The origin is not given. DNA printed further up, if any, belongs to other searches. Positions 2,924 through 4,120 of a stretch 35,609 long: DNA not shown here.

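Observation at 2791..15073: Six-gene envelope locus that does not map onto any described pilus or secretion system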

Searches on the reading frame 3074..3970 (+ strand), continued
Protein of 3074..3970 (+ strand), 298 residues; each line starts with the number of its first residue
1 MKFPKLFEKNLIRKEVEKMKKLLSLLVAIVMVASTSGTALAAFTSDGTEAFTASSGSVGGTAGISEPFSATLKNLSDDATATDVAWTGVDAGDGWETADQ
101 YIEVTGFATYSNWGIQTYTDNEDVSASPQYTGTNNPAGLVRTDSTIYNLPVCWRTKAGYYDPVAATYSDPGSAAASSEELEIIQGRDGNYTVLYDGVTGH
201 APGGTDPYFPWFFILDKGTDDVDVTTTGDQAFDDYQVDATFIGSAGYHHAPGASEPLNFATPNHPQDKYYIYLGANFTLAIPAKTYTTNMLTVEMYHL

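Call 87: search_protein_families(library=pfam, proteins=[P0150, P0185, P0171, P0162, P0197, P0189, P0133, P0139, P0137], max_evalue=0.001)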
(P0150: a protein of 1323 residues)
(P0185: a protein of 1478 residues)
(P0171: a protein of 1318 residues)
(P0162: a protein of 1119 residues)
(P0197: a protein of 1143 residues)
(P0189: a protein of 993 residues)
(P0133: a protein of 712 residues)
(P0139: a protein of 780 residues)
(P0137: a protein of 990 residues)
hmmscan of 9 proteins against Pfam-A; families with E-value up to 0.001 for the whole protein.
P0150 (1323 aa): 5 families
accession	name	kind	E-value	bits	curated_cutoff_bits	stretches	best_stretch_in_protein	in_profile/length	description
PF06739.17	SBBP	-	9.7e-24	83.5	20.5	2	91-112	10-31/38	Beta-propeller repeat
PF03198.20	Glyco_hydro_72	-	1.9e-13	50.8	25.9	1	618-878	24-286/314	Glucanosyltransferase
PF02836.23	Glyco_hydro_2_C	-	2.8e-13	50.1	21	1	645-838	34-227/302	Glycosyl hydrolases family 2, TIM barrel domain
PF00041.27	fn3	-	3e-12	47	25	2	506-579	3-74/84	Fibronectin type III domain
PF16656.11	Pur_ac_phosph_N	-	7.3e-05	23.7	30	1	534-576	41-83/93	Purple acid Phosphatase, N-terminal domain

P0185 (1478 aa): 3 families
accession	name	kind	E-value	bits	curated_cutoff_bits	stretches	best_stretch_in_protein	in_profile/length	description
PF00041.27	fn3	-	6.6e-07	29.9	25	0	220-298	11-79/84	Fibronectin type III domain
PF25788.1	Ig_Rha78A_N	-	8.8e-06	26.4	27.4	0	324-397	16-92/105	Rha78A-like, N-terminal immunoglobulin domain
PF18559.7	Exop_C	-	0.0001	22.6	26.1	0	663-762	48-155/155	Galactose-binding domain-like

P0171 (1318 aa): 6 families
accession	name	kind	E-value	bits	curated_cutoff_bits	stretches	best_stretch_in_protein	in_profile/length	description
PF03198.20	Glyco_hydro_72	-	4.7e-12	46.3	25.9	1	765-1033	10-284/314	Glucanosyltransferase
PF19077.6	Big_13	-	1.4e-11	45.2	27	1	508-582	21-97/102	Bacterial Ig-like domain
PF02836.23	Glyco_hydro_2_C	-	2.5e-10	40.4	21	1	809-989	39-221/302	Glycosyl hydrolases family 2, TIM barrel domain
PF25788.1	Ig_Rha78A_N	-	5e-09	36.8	27.4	0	407-487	11-96/105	Rha78A-like, N-terminal immunoglobulin domain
PF14292.12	SusE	-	5.1e-06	27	25.2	0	388-453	2-73/106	SusE outer membrane protein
PF18559.7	Exop_C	-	0.00088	19.5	26.1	0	137-178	112-155/155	Galactose-binding domain-like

P0162 (1119 aa): 5 families
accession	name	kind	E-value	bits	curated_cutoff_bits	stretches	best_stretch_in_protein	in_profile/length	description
PF25788.1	Ig_Rha78A_N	-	7.3e-11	42.7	27.4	1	306-386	16-100/105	Rha78A-like, N-terminal immunoglobulin domain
PF19077.6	Big_13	-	3.9e-07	30.9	27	0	200-283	22-100/102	Bacterial Ig-like domain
PF18329.7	SGBP_B_XBD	-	4.1e-05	24.2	26.4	0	99-154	91-142/186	Surface glycan-binding protein B xyloglucan binding domain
PF21582.3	CBM30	-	0.00034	21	27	0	420-562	28-168/170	Carbohydrate binding domain 30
PF14292.12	SusE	-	0.00042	20.9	25.2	0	311-354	36-90/106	SusE outer membrane protein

P0197 (1143 aa): 8 families
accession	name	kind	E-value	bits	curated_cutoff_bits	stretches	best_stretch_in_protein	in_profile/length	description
PF02836.23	Glyco_hydro_2_C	-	2.6e-10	40.4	21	1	602-831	1-222/302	Glycosyl hydrolases family 2, TIM barrel domain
PF03198.20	Glyco_hydro_72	-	2.9e-08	33.8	25.9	1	602-731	12-148/314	Glucanosyltransferase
PF03425.19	CBM_11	-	1.6e-07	32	27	0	80-160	52-136/182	Carbohydrate binding domain (family 11)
PF21582.3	CBM30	-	4.9e-07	30.3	27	0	106-194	67-170/170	Carbohydrate binding domain 30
PF25788.1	Ig_Rha78A_N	-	1.6e-06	28.7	27.4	0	216-309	14-94/105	Rha78A-like, N-terminal immunoglobulin domain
PF00041.27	fn3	-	3.8e-06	27.5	25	1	336-407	9-74/84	Fibronectin type III domain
PF18559.7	Exop_C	-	0.00016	21.9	26.1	0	544-576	112-144/155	Galactose-binding domain-like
PF08547.18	CIA30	-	0.00052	20.5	24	0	92-162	49-121/157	Complex I intermediate-associated protein 30 (CIA30)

P0189 (993 aa): 4 families
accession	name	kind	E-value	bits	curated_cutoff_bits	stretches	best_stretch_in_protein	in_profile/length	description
PF03198.20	Glyco_hydro_72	-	3.6e-15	56.5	25.9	1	274-552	12-285/314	Glucanosyltransferase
PF02836.23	Glyco_hydro_2_C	-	2.8e-14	53.4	21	1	309-505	32-224/302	Glycosyl hydrolases family 2, TIM barrel domain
PF00041.27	fn3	-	5.4e-07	30.2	25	0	171-249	3-78/84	Fibronectin type III domain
PF16656.11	Pur_ac_phosph_N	-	0.00029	21.8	30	0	198-243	40-84/93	Purple acid Phosphatase, N-terminal domain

P0133 (712 aa): 1 family
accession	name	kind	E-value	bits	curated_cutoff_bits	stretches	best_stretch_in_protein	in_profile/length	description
PF18559.7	Exop_C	-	1.4e-05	25.3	26.1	0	381-476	50-142/155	Galactose-binding domain-like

P0139 (780 aa): 0 families

P0137 (990 aa): 0 families

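Call 88: list_cluster_members(proteins=[P0150, P0185, P0171, P0162, P0197, P0189, P0133, P0111, P0125, P0137])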
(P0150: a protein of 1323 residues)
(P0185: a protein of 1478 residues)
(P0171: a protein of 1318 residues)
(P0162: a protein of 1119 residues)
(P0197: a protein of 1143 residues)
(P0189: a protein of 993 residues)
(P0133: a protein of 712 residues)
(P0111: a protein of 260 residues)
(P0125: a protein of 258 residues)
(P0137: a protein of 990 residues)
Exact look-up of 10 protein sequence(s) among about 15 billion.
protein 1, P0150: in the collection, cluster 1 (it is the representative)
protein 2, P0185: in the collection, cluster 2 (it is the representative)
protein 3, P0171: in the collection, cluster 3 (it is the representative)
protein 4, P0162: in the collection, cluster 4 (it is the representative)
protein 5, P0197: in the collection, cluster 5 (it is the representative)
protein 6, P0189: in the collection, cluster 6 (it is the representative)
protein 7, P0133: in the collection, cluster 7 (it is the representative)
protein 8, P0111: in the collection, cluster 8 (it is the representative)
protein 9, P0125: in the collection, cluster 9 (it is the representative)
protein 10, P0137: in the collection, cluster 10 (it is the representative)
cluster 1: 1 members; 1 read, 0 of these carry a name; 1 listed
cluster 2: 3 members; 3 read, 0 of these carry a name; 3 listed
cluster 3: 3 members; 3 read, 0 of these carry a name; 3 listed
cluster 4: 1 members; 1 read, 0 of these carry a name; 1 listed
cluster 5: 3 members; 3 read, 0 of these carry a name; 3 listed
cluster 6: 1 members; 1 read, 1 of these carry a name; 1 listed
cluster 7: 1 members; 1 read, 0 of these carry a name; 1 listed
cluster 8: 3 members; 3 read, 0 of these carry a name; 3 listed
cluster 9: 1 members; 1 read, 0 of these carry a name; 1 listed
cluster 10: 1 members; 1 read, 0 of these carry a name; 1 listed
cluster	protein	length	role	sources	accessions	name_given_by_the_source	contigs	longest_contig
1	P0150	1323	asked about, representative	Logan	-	-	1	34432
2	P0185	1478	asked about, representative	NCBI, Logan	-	-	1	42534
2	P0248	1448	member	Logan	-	-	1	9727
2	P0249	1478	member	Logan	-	-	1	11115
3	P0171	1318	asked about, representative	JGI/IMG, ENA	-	-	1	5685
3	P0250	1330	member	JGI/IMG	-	-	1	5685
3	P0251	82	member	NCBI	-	-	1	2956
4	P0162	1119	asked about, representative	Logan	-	-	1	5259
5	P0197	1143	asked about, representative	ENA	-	-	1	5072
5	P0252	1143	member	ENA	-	-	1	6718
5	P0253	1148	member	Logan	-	-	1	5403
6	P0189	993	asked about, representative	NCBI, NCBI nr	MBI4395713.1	MAG: hypothetical protein HY548_01365 [Elusimicrobia bacterium] | hypothetical protein [Elusimicrobiota bacterium]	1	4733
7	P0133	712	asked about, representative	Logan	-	-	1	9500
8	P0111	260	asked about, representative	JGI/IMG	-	-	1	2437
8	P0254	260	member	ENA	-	-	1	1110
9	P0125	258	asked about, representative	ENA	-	-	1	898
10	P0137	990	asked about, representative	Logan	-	-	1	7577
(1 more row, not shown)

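Call 89: find_related_loci(query=A4, collection=metagenome_contigs, flank=10000)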
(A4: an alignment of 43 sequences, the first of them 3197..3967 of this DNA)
Query A4 (257 aa) in metagenome_contigs; peptide patterns used: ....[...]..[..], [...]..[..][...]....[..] (x = any residue, [..] = any of these).
121 stretches matched a pattern; 75 encode a relative of the query (tblastn E <= 1e-3); 75 distinct loci.
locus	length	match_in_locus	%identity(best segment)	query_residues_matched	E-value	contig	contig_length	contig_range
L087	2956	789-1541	60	2-257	1e-95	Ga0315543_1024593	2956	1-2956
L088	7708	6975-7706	59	2-250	4e-88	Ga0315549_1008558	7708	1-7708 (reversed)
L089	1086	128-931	52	13-257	5e-86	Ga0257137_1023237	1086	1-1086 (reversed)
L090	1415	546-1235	52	1-257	3e-79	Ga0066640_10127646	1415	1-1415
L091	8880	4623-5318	53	1-257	1e-74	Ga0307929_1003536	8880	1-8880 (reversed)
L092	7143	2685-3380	52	1-257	2e-73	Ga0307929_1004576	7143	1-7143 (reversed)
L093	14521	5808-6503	52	1-257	3e-72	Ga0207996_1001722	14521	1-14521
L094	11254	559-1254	52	1-257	3e-72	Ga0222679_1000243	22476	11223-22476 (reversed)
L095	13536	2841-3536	52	1-257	3e-72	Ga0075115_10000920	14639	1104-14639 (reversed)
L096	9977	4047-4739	52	1-257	4e-71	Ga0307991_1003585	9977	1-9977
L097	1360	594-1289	50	1-257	1e-74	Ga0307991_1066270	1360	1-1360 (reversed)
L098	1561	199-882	51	1-257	5e-72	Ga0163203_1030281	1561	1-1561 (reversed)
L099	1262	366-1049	52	1-257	1e-72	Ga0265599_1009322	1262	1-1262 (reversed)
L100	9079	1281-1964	51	1-257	2e-67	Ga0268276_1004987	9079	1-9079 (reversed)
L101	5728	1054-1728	47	1-257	3e-63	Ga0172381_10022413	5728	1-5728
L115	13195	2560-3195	34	18-255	3e-26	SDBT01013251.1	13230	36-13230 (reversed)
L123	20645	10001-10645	30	29-255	1e-21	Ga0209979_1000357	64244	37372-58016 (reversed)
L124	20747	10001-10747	30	1-257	4e-21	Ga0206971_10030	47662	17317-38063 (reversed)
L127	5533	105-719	30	2-255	2e-20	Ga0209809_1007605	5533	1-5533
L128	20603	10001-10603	28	1-255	3e-20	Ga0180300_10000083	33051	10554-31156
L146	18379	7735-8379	33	1-256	1e-20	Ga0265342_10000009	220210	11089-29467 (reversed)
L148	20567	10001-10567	29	40-256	9e-14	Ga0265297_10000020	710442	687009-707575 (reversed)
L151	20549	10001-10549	29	57-256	2e-12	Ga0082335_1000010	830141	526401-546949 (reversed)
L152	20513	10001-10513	27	57-256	3e-12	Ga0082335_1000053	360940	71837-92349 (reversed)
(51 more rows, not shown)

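Call 98: search_protein_families(library=pfam, alignment_id=A9, max_evalue=0.01)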
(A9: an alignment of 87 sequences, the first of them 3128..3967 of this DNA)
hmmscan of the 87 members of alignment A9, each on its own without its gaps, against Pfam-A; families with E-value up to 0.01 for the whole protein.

A. member 1, window:3128-3967:+ (280 aa): 0 families

B. families by the number of members that match (of 87 scanned): 5 families
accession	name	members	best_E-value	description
PF16862.10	Glyco_hydro_79C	1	0.0016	Glycosyl hydrolase family 79 C-terminal beta domain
PF18329.7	SGBP_B_XBD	1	0.0019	Surface glycan-binding protein B xyloglucan binding domain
PF25676.1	T4_Spackle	1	0.0037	Bacteriophage T4 Spackle protein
PF14262.12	Cthe_2159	1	0.0085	Carbohydrate-binding domain-containing protein Cthe_2159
PF21190.3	Bbp16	1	0.0099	Bbp16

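Call 99: search_solved_structures(query=A9, max_evalue=10)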
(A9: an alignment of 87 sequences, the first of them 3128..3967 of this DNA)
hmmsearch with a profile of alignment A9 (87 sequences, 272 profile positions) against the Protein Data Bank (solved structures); distinct sequences matched with E-value up to 10: 4.
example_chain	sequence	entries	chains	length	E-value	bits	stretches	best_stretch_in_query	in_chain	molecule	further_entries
8tib_A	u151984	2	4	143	0.22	13.9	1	24-81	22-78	DUF973 family protein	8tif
8fjs_A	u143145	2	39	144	1.7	11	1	25-83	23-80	Pilin_N domain-containing protein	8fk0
6nav_A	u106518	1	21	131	4.6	9.6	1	26-82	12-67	M9UD72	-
6w8x_A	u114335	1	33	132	5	9.5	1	26-83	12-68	pilin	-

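Call 116: search_protein_families(library=pfam, proteins=[L115:9651-10637:+, L124:8904-9887:+, L127:4094-5044:+, L128:13571-14449:+, L127:1575-2684:+, L127:2684-3820:+, L123:11775-12632:+, L148:11399-13006:+, L124:14104-18084:+], max_evalue=0.05)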
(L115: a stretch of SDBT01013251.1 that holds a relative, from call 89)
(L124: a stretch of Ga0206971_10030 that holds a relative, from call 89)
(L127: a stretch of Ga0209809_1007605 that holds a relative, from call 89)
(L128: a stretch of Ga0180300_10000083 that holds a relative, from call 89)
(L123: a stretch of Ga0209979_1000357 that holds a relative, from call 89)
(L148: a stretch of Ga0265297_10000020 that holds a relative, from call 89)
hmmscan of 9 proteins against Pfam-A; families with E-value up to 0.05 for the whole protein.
L115:9651-10637:+ (329 aa): 2 families
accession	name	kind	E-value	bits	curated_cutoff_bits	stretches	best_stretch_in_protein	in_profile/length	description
PF03687.19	UPF0164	-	1e-06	28.2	21.4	1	34-233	49-262/325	Uncharacterised protein family (UPF0164)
PF03349.22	Toluene_X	-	0.0067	15.4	29.7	1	28-70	18-56/421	Outer membrane protein transport protein (OMPP1/FadL/TodX)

L124:8904-9887:+ (328 aa): 1 family
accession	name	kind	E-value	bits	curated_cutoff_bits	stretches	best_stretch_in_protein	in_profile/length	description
PF13729.12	TraF_2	-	2.5e-06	27.4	25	1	133-225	139-228/264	F plasmid transfer operon, TraF, protein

L127:4094-5044:+ (317 aa): 1 family
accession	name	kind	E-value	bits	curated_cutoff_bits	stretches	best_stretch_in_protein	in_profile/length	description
PF03349.22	Toluene_X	-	0.0078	15.2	29.7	0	34-117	28-112/421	Outer membrane protein transport protein (OMPP1/FadL/TodX)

L128:13571-14449:+ (293 aa): 2 families
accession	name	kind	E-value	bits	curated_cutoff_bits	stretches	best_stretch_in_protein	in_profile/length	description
PF13729.12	TraF_2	-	0.00068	19.4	25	1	143-215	179-251/264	F plasmid transfer operon, TraF, protein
PF11751.14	PorP_SprF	-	0.00078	19.5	22.3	1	48-289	20-271/273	Type IX secretion system membrane protein PorP/SprF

L127:1575-2684:+ (370 aa): 0 families

L127:2684-3820:+ (379 aa): 4 families
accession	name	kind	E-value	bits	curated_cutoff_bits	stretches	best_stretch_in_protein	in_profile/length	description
PF13585.12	CHU_C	-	3.3e-11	43.6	27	1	301-366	5-72/86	CHU_C Type IX secretion signal domain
PF13860.13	FlgD_ig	-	0.00011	22.6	27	1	323-361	25-70/79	FlgD Ig-like domain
PF18962.6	Por_Secre_tail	-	0.0026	18.5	27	1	322-370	21-68/75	Secretion system C-terminal sorting domain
PF00404.24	Dockerin_1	-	0.018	15.7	22.9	1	222-245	27-50/57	Dockerin type I domain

L123:11775-12632:+ (286 aa): 3 families
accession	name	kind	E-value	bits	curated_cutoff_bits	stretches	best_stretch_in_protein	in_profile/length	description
PF13585.12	CHU_C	-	6.8e-07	29.8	27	1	206-274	4-73/86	CHU_C Type IX secretion signal domain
PF18962.6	Por_Secre_tail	-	0.013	16.2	27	1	221-276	12-67/75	Secretion system C-terminal sorting domain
PF13860.13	FlgD_ig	-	0.014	15.8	27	1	232-274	26-74/79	FlgD Ig-like domain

L148:11399-13006:+ (536 aa): 4 families
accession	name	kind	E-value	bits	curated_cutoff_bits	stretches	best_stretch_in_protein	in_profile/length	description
PF21582.3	CBM30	-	3e-10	40.8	27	1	121-209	74-157/170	Carbohydrate binding domain 30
PF03425.19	CBM_11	-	2.5e-08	34.6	27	2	47-192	13-140/182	Carbohydrate binding domain (family 11)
PF18329.7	SGBP_B_XBD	-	0.0053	17.3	26.4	0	359-396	123-161/186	Surface glycan-binding protein B xyloglucan binding domain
PF08547.18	CIA30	-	0.0097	16.4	24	0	314-380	61-124/157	Complex I intermediate-associated protein 30 (CIA30)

L124:14104-18084:+ (1327 aa): 1 family
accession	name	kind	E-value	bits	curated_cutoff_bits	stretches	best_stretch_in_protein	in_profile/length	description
PF10096.14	DUF2334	-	3.1e-42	144.9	26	1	232-459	2-201/203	Uncharacterized protein conserved in bacteria (DUF2334)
